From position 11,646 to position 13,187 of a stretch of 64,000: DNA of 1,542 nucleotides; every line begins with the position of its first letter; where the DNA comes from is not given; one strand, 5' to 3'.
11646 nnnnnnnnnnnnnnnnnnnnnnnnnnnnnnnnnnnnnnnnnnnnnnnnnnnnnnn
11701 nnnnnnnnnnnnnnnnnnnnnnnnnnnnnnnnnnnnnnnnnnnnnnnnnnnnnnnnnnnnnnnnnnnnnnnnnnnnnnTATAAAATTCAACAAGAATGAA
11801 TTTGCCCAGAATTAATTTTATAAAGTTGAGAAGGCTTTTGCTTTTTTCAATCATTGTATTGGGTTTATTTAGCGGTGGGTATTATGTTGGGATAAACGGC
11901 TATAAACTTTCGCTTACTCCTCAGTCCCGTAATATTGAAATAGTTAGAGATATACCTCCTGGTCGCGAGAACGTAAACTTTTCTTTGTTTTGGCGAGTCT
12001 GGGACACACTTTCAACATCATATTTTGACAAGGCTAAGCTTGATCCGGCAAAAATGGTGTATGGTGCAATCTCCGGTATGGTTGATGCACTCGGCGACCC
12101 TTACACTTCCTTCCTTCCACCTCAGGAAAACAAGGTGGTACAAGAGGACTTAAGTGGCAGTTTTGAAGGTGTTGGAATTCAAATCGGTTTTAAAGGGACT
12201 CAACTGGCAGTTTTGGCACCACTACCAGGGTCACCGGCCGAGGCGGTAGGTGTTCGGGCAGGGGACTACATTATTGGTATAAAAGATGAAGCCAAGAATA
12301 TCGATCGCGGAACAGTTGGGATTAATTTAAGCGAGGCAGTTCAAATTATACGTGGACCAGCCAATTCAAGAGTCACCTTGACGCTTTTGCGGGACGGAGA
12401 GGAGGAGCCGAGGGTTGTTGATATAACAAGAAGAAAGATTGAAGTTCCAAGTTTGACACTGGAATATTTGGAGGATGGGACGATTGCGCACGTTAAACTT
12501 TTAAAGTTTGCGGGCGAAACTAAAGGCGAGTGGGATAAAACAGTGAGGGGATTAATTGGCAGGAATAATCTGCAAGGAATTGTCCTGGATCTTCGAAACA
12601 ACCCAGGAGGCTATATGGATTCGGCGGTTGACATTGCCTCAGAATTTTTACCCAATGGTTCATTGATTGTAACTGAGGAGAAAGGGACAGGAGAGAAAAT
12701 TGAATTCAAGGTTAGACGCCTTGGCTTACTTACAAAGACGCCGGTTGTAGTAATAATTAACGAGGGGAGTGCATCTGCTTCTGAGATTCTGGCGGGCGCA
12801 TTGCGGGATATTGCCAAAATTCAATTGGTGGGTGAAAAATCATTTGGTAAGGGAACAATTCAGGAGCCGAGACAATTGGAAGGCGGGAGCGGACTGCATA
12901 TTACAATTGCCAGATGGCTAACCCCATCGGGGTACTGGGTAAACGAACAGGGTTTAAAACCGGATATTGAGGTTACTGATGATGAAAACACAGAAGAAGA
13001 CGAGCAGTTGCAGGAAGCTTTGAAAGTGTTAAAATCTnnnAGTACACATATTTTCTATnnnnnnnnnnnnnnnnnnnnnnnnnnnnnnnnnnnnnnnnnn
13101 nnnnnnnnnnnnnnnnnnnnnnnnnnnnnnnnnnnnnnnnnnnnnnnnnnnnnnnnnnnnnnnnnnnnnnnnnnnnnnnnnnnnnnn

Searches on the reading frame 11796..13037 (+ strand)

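Call 88: search_protein_families(library=pfam, proteins=[window:11796-13037:+], max_evalue=0.001)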
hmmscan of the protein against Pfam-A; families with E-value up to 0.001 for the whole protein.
window:11796-13037:+ (414 aa): 4 families
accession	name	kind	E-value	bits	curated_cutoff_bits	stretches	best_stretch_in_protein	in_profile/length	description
PF03572.23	Peptidase_S41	-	6.5e-48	162.9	24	1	230-393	2-165/165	Peptidase family S41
PF17820.7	PDZ_6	-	6e-08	32.7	27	1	140-199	3-54/54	PDZ domain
PF22694.1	CtpB_N-like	-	1.4e-06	29.1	27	1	60-107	36-81/85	Activating protease CtpB N-terminal domain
PF00595.29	PDZ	-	4.4e-05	24.2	23.2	1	121-197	9-80/81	PDZ domain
